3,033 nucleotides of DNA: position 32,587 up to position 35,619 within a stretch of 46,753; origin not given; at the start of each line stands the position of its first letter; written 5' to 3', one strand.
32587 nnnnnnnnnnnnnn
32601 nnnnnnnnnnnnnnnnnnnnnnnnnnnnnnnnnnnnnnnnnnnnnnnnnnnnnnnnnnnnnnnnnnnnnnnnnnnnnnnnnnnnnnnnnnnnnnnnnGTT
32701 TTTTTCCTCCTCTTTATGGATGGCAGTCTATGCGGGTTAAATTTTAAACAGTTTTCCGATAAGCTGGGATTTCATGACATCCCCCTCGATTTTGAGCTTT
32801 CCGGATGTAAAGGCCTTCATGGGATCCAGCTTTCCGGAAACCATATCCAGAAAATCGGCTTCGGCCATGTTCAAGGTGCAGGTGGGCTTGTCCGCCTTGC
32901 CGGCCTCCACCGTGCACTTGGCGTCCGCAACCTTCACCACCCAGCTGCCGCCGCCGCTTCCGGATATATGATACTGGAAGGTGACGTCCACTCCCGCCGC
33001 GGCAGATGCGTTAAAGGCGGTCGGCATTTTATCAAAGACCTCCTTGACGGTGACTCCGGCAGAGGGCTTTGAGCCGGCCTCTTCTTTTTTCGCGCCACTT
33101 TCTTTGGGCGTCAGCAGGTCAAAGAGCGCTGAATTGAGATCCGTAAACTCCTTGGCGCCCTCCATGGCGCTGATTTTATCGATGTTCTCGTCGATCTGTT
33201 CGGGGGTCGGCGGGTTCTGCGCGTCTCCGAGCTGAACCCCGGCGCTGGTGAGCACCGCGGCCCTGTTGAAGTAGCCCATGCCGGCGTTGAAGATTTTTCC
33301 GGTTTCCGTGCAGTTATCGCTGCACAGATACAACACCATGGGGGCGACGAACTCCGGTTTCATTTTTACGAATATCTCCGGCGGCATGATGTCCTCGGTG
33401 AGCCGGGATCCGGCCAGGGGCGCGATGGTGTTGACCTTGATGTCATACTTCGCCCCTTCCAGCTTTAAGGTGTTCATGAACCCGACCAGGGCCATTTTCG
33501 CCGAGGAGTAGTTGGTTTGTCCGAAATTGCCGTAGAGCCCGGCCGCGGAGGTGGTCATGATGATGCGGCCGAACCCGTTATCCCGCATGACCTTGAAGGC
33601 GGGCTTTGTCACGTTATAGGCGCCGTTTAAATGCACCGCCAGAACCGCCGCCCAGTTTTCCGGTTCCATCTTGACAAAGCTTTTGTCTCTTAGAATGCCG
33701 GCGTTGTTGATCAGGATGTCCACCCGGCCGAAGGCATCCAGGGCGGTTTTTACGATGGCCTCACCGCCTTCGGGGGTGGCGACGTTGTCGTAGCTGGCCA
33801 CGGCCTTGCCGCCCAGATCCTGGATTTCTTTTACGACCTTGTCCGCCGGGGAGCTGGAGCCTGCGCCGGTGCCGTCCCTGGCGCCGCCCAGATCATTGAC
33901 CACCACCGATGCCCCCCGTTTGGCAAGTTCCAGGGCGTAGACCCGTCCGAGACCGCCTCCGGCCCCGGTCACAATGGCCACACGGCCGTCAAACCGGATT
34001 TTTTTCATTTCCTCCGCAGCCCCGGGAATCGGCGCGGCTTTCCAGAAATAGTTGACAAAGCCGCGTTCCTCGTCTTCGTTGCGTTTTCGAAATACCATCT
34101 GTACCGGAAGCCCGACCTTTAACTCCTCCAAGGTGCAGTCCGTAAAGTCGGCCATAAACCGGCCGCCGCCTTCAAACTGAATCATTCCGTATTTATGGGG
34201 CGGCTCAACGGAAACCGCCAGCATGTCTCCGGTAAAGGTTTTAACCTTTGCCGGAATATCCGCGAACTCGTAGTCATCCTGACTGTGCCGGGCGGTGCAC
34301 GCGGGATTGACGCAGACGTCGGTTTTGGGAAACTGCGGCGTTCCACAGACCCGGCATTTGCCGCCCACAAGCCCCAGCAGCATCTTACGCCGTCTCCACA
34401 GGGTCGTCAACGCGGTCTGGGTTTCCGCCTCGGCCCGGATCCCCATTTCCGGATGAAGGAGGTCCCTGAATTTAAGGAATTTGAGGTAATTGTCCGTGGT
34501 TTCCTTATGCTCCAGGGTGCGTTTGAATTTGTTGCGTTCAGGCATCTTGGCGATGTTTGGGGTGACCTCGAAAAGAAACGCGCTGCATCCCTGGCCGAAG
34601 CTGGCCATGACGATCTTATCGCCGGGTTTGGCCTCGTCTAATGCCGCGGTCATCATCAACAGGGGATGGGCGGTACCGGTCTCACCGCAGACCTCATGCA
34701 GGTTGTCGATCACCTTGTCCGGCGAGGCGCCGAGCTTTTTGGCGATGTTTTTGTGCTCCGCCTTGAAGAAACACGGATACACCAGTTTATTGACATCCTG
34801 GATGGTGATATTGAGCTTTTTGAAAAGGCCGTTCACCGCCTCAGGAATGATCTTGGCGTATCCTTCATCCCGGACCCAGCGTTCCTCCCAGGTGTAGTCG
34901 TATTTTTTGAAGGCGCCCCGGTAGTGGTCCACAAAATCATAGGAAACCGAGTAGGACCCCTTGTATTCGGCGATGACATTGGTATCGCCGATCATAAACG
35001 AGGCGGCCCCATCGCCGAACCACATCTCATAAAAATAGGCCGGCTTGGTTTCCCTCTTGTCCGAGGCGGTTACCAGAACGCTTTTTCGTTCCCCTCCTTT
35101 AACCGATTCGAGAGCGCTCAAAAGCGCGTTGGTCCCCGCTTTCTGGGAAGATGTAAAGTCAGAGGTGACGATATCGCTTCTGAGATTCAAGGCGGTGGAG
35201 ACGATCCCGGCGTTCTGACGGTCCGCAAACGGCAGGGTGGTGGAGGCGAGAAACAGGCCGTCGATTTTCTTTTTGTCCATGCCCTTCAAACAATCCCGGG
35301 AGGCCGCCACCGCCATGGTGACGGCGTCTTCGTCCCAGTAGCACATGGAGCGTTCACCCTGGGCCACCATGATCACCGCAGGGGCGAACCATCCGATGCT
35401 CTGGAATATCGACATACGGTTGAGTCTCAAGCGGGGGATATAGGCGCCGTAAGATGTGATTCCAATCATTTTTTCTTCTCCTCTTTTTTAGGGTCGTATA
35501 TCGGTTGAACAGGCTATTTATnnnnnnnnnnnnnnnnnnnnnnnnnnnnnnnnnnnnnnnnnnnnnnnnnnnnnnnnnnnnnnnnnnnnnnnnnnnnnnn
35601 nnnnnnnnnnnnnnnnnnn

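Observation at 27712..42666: Candidate undescribed system: a 15-kb anaerobic lipid-catabolic supercluster mirroring peroxisomal branched-chain beta-oxidation, with three SCP2 domains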

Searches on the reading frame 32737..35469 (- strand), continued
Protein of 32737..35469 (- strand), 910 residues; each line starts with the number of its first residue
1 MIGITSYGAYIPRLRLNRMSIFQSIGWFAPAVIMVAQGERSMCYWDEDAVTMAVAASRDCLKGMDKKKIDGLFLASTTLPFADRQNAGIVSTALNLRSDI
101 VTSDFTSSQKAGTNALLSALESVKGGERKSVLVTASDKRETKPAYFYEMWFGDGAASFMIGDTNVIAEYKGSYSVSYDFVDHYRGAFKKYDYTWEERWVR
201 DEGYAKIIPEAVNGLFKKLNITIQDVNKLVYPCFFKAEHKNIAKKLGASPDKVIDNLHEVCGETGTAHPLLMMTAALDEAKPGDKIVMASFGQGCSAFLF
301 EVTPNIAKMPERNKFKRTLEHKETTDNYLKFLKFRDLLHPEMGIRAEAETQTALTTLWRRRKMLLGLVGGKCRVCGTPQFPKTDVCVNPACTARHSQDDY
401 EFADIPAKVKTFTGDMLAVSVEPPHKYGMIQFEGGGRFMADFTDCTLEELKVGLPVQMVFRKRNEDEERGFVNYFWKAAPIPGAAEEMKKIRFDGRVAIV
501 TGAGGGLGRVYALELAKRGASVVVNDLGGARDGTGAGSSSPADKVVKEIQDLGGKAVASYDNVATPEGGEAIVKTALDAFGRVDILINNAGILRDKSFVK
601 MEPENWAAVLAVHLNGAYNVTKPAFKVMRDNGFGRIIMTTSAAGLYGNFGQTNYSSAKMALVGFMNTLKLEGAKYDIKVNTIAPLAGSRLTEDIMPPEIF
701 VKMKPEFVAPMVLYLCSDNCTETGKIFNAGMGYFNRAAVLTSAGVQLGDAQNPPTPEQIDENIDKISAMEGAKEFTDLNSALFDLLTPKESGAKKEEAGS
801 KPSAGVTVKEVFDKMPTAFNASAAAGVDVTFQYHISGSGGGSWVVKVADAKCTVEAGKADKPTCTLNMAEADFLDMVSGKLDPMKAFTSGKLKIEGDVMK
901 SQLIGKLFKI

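Call 71: predict_structure(protein=window:32737-35469:-)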
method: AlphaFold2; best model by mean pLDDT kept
length: 910 residues; sequences in the alignment: 1
mean_pLDDT: 35.8   pTM: 0.28
mean pLDDT of the five models: 35.8, 30.7, 29.4, 26.7, 23.5
residues with pLDDT >= 90: 0; 70-90: 1; 50-70: 82; < 50: 827
segments of 3 or more residues with pLDDT < 50: 1-495, 501-507, 527-539, 560-564, 585-620, 634-754, 766-910
pLDDT, mean of each block of 10 residues (from residue 1): 26 26 31 28 29 33 34 28 33 33 35 40 38 34 32 28 25 27 31 29 31 33 31 32 39 39 34 38 36 30 36 37 34 28 23 22 23 24 28 31 27 34 39 38 39 29 26 26 32 48 45 58 49 35 62 57 53 60 46 28 31 38 57 44 29 32 39 36 28 33 32 31 35 43 43 49 49 44 37 32 37 43 39 35 36 40 39 39 43 36 33
secondary structure, 60 per line:
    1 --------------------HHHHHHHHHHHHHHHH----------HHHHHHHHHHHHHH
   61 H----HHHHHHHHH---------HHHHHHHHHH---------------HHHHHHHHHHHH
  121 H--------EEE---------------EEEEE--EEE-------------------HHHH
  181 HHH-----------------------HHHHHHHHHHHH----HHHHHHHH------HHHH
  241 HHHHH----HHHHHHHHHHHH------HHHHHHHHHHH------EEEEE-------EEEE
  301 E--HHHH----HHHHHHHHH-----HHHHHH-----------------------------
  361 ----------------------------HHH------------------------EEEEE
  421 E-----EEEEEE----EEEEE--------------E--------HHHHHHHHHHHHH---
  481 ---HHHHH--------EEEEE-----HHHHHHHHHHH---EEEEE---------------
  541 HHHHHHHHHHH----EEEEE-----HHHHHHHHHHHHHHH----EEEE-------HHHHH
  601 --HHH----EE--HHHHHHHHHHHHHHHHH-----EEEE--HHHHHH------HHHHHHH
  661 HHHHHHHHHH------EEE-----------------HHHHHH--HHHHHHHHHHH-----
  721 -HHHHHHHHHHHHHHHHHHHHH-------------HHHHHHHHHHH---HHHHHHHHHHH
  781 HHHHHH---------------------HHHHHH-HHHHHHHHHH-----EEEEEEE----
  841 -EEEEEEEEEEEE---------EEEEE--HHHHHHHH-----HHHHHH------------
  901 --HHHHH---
elements in order (helices of 4 or more, strands of 3 or more residues): H21-36 H47-61 H66-74 H84-93 H109-121 E130-132 E148-152 E155-157 H177-183 H207-218 H223-230 H237-245 H250-261 H268-278 E285-289 E297-301 H304-307 H312-320 H326-331 E416-421 E427-432 E437-441 H465-477 H484-488 E497-501 H507-517 E521-525 H541-551 E556-560 H566-580 E585-588 H596-600 H614-630 E636-639 H642-647 H654-670 E677-679 H697-702 H705-715 H722-742 H756-766 H770-786 H808-813 H815-824 E830-836 E842-853 E863-867 H870-877 H883-888 H903-907

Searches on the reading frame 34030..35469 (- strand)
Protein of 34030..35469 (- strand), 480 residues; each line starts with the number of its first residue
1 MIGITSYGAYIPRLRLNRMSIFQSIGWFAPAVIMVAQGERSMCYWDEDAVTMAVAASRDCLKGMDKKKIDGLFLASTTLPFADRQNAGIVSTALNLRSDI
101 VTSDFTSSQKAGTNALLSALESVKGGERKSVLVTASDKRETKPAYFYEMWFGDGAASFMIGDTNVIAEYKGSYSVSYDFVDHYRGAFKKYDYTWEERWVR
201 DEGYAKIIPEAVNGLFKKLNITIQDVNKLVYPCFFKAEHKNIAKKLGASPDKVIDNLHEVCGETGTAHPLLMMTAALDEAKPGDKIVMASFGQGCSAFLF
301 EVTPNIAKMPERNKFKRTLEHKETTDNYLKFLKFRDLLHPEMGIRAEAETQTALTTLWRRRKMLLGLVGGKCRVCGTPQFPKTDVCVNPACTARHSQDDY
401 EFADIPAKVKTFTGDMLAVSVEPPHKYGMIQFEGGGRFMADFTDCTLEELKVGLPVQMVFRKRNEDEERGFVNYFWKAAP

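Call 17: search_solved_structures(query=window:34030-35469:-, max_evalue=0.001, show_alignments=2)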
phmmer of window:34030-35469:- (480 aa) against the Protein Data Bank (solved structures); distinct sequences matched with E-value up to 0.001: 12.
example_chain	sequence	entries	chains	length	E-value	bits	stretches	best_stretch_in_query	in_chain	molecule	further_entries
9skh_A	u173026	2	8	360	4.2e-35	124.5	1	2-334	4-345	2,4-diacetylphloroglucinol biosynthesis protein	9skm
5m3k_A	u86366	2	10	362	4e-33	118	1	2-328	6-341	PhlA | Hydroxymethylglutaryl-CoA synthase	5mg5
6esq_I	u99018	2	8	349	2.3e-26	95.7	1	2-336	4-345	HydroxyMethylGlutaryl-CoA synthase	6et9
9vbo_A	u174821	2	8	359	4.2e-20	75.1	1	2-316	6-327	3-oxoacyl-[acyl-carrier-protein (ACP)] synthase III, C-terminal domain protein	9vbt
6esq_E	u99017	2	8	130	3.2e-12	49.1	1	357-480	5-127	Pfam DUF35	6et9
2qny_A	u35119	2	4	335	1.2e-08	37.3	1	2-164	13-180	3-oxoacyl-[acyl-carrier-protein] synthase 3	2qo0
1u6e_A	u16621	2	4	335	1.6e-08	36.8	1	2-163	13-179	3-oxoacyl-[acyl-carrier-protein] synthase III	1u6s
1hzp_A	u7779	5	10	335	2.8e-08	36.1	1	2-163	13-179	3-OXOACYL-[ACYL-CARRIER-PROTEIN] SYNTHASE III | 3-oxoacyl-[acyl-carrier-protein] synthase 3 | Beta-ketoacyl-ACP synthase III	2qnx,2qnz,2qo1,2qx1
5m3k_B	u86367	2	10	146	0.00031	22.8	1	350-467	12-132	2,4-diacetylphloroglucinol biosynthesis protein PhlB | 2,4-diacetylphloroglucinol biosynthesis protein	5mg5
1tvz_A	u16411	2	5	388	0.0004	22.4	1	2-236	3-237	3-hydroxy-3-methylglutaryl-CoA synthase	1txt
1xpk_A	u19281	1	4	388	0.0004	22.4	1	2-236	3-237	3-hydroxy-3-methylglutaryl CoA synthase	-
1xpl_A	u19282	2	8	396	0.00043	22.3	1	2-236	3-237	3-hydroxy-3-methylglutaryl CoA synthase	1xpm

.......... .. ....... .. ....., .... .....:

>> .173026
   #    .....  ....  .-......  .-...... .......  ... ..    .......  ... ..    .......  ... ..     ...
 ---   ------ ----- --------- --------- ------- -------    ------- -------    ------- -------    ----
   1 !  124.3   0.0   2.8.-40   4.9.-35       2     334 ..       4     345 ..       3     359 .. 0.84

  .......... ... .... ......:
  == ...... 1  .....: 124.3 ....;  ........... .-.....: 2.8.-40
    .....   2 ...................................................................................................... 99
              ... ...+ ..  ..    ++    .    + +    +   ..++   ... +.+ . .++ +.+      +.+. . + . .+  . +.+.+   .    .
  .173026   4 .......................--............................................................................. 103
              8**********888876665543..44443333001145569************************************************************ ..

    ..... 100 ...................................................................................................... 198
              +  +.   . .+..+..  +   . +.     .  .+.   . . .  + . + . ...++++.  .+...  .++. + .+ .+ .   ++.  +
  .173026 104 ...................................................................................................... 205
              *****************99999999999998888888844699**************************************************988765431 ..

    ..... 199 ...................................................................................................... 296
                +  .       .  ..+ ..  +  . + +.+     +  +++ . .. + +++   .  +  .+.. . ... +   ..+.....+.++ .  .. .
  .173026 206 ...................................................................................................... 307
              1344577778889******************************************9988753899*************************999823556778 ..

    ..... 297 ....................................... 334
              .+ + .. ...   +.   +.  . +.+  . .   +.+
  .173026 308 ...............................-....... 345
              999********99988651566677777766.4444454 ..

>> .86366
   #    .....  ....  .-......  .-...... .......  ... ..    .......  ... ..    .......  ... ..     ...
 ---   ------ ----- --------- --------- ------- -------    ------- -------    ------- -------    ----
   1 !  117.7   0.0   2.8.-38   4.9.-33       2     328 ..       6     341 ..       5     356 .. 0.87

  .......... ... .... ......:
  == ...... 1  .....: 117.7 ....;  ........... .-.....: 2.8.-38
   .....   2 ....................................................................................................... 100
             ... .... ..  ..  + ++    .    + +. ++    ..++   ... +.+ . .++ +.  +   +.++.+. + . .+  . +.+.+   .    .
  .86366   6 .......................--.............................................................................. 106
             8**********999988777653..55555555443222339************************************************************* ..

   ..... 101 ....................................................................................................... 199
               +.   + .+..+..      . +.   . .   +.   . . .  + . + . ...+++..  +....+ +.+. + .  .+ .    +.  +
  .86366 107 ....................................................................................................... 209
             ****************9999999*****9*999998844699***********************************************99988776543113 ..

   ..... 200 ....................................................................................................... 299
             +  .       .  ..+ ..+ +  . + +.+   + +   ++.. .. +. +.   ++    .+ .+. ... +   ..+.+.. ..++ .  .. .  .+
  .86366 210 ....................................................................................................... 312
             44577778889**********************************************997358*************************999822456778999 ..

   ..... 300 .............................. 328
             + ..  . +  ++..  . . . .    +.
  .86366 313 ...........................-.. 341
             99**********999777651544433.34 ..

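Call 63: search_protein_representatives(protein=window:34030-35469:-)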
Query: 480 residues. Proteins with E-value up to 0.001 (for the whole library): 3080; up to 1e-10: 1815; up to 1e-30: 598. The best 150 are listed.
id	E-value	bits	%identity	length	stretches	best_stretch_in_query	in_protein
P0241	2.8e-238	807.7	70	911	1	1-480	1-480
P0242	5.4e-224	760.6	65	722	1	1-480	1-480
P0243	2.9e-199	679.1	59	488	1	1-480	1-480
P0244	4.2e-188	642.2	56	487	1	1-480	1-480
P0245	5.0e-181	618.9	64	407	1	1-403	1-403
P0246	5.8e-147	506.6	47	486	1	1-480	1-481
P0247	6.9e-144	496.4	68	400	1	1-307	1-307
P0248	3.1e-139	481.1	46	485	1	1-480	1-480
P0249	1.1e-132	459.5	47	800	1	2-480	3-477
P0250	2.3e-131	455.1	45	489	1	1-480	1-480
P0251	2.9e-128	444.9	44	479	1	3-480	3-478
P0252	9.3e-126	436.7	43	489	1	3-477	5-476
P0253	1.1e-124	433.1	45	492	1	3-480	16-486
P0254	6.4e-123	427.3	73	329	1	1-253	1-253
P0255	6.5e-123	427.3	46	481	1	3-480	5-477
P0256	1.3e-121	422.9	43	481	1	1-480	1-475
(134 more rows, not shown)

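Call 69: find_homologous_proteins(query=P0256, max_evalue=1e-30)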
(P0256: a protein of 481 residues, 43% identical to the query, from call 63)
Query P0256 (481 aa): 2933 proteins with E <= 1e-30 among 8000 candidates; the best 120 are listed.
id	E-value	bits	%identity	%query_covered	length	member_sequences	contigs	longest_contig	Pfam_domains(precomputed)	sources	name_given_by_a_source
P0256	0.0e+0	1070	100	100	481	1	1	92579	PF01796.24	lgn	-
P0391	1.1e-191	656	62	99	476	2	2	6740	PF01796.24,PF08541.17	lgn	-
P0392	4.0e-188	644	60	99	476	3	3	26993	PF01796.24,PF08541.17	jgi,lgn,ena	-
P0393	1.1e-187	643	60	99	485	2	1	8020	PF01796.24,PF08541.17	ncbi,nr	ncbi:MAG TPA: OB-fold domain-containing protein [Stellaceae bacterium]|nr:OB-fold domain-containing 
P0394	1.1e-186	639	60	99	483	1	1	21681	PF01796.24,PF08541.17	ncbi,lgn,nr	ncbi:MAG: OB-fold domain-containing protein [Beijerinckiaceae bacterium]|nr:OB-fold domain-containin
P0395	6.3e-184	630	60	99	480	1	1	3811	PF01796.24,PF08541.17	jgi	jgi:3-hydroxy-3-methylglutaryl CoA synthase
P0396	4.6e-180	618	60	99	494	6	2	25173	PF01796.24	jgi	jgi:hydroxymethylglutaryl-CoA synthase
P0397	1.6e-178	612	59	99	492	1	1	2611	PF01796.24,PF08541.17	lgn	-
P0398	7.8e-178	610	60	99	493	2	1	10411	PF01796.24,PF08541.17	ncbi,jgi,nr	ncbi:MAG TPA: OB-fold domain-containing protein [Caulobacteraceae bacterium]|jgi:3-hydroxy-3-methylg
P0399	8.1e-177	607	57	99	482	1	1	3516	PF01796.24,PF08541.17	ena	-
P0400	1.8e-176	606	59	99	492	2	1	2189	PF01796.24,PF08541.17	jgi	jgi:hydroxymethylglutaryl-CoA synthase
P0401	5.0e-176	604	59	99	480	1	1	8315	PF01796.24,PF08541.17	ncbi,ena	-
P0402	1.1e-175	603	60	99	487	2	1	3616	PF01796.24,PF08541.17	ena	-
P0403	3.0e-175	602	59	99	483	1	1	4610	PF01796.24,PF08541.17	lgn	-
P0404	5.5e-175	601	59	99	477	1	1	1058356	PF01796.24,PF08541.17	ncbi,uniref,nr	ncbi:hydroxymethylglutaryl-CoA synthase family protein [Enterovirga aerilata]|uniref:3-hydroxy-3-met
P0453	2.7e-169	582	58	99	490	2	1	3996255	PF01796.24,PF08541.17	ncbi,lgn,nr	ncbi:hydroxymethylglutaryl-CoA synthase family protein [Phenylobacterium zucineum]|nr:3-oxoacyl-[acy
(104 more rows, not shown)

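Call 70: find_encoding_contigs(protein=P0453, flank=8000, max_places=1)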
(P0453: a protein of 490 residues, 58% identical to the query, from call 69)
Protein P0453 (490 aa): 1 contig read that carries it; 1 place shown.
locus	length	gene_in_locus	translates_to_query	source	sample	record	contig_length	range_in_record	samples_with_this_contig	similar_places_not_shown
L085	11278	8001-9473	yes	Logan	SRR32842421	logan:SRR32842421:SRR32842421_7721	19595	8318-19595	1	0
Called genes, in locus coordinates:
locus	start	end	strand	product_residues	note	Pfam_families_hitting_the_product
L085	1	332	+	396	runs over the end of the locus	PF02515:CoA_transf_3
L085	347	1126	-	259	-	PF13622:4HBT_3, PF03061:4HBT (faint), PF20789:4HBT_3C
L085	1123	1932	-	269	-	PF13622:4HBT_3, PF20789:4HBT_3C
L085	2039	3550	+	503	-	PF00501:AMP-binding, PF13193:AMP-binding_C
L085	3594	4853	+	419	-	PF13452:FAS1_DH_region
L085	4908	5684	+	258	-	PF00378:ECH_1, PF16113:ECH_2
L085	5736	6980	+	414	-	PF02515:CoA_transf_3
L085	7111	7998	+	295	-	PF22622:MFE-2_hydrat-2_N, PF13452:FAS1_DH_region (faint), PF01575:MaoC_dehydratas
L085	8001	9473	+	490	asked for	PF08541:ACP_syn_III_C, PF01796:OB_ChsH2_C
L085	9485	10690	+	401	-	PF00108:Thiolase_N, PF02803:Thiolase_C (weak), PF22691:Thiolase_C_1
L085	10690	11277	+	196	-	?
